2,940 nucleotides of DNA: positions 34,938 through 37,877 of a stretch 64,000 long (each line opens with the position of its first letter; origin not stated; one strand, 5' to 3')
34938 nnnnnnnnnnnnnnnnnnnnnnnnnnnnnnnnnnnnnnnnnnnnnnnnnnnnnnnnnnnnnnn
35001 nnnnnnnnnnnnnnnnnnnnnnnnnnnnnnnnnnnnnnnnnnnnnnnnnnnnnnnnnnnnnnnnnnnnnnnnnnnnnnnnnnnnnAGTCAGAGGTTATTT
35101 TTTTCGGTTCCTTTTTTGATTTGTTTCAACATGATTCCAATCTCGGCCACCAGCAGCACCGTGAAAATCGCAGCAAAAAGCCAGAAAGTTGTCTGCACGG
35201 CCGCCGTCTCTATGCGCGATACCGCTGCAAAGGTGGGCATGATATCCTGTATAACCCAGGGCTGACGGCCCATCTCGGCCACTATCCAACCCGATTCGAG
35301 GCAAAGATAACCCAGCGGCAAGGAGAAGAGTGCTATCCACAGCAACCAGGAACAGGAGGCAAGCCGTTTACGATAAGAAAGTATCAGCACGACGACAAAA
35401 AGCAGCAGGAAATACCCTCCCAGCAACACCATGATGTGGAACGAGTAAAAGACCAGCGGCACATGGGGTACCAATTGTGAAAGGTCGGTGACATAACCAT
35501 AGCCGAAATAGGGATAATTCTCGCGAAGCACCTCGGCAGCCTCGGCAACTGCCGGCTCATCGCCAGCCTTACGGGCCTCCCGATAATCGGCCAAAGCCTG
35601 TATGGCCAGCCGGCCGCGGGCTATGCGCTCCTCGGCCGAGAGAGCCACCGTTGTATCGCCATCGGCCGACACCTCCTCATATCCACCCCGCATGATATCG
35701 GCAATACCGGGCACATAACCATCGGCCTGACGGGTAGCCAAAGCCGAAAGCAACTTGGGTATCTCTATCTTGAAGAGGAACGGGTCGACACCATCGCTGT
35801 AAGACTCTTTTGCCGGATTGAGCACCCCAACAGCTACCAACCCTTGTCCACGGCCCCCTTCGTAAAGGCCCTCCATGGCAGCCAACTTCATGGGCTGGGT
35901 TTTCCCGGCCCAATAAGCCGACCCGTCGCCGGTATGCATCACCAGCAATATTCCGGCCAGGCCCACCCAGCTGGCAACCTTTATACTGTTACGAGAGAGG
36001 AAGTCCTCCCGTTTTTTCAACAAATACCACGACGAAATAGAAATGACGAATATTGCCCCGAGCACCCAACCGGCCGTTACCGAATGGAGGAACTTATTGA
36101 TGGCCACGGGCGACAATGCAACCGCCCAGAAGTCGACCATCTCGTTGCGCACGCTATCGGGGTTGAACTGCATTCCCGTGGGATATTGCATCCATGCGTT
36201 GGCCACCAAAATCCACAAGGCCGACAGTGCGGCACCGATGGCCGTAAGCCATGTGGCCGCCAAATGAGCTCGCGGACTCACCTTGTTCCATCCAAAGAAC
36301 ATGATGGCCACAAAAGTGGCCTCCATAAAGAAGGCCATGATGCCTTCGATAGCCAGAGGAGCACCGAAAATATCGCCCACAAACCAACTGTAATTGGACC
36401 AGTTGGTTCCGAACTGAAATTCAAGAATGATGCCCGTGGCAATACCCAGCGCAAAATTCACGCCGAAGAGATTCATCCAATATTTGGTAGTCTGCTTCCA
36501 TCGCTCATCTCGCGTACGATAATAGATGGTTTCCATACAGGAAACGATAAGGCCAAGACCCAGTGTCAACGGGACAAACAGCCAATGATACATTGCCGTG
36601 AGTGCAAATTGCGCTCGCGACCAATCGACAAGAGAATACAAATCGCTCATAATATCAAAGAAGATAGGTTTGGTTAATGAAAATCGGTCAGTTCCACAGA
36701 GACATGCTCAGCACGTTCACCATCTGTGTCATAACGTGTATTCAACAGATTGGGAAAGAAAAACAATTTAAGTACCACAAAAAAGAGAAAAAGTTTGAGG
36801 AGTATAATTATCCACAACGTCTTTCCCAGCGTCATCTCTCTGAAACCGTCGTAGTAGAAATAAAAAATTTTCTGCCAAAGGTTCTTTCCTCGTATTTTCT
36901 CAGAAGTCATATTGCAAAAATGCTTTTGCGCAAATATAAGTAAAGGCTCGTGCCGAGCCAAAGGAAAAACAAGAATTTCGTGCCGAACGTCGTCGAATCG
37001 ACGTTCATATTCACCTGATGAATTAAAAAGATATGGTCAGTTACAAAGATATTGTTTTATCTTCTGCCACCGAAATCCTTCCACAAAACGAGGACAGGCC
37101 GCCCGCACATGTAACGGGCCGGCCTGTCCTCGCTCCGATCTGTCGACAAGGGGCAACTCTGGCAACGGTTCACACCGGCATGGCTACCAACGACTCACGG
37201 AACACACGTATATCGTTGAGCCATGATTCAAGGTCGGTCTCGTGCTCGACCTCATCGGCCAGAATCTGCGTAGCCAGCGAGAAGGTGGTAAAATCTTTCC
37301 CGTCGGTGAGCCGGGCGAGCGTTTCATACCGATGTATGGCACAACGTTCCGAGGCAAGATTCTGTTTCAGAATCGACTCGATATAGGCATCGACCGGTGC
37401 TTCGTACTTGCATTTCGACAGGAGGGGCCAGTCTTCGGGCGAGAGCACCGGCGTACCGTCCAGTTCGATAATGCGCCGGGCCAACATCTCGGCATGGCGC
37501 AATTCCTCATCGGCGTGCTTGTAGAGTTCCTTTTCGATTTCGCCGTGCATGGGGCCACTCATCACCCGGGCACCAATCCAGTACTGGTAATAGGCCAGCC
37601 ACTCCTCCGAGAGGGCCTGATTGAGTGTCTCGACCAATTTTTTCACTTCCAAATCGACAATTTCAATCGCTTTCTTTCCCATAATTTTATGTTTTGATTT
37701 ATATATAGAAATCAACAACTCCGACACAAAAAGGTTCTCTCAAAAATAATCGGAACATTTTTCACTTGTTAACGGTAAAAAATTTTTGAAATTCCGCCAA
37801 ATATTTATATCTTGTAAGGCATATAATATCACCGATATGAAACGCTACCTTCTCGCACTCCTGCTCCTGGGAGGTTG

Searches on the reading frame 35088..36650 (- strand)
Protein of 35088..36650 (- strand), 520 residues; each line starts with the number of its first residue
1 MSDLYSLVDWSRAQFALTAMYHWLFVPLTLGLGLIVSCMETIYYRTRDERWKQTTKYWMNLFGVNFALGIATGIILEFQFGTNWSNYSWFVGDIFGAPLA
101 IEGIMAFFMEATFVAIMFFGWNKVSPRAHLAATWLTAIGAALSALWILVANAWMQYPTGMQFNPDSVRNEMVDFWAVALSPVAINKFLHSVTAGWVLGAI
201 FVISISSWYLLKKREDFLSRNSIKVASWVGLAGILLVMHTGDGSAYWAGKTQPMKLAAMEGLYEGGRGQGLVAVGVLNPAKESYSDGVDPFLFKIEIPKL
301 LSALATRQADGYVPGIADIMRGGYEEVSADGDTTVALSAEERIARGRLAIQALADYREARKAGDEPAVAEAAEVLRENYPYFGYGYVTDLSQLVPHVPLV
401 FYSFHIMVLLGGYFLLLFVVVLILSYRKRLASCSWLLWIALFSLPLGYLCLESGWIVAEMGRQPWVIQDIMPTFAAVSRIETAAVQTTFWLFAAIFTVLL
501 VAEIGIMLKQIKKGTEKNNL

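Call 8: search_protein_families(library=pfam, proteins=[window:35088-36650:-], max_evalue=0.001)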
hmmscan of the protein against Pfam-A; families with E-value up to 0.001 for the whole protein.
window:35088-36650:- (520 aa): 2 families
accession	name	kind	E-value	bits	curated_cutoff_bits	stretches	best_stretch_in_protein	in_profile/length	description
PF01654.22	Cyt_bd_oxida_I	-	5.6e-164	546.1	26.2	1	10-514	1-417/418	Cytochrome bd terminal oxidase subunit I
PF25630.1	Phycodna_minor_capsid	-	0.0003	21.5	27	0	367-390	55-78/96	Phycodnaviridae minor capsid protein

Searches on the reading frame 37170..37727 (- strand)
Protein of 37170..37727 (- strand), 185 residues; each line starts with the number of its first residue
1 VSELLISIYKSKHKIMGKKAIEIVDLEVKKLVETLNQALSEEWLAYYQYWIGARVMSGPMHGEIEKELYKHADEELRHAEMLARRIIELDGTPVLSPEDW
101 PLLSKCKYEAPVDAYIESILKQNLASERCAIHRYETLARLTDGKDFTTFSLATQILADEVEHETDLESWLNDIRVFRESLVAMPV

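Call 8: search_protein_families(library=pfam, proteins=[window:37170-37727:-], max_evalue=0.001)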
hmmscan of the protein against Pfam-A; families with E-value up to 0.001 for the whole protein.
window:37170-37727:- (185 aa): 2 families
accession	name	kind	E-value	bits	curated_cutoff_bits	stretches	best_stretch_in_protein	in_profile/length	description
PF00210.30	Ferritin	-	1.7e-29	103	24.5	1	33-174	2-140/142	Ferritin-like domain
PF02915.23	Rubrerythrin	-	1.9e-05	25.5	22.8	1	33-167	1-134/137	Rubrerythrin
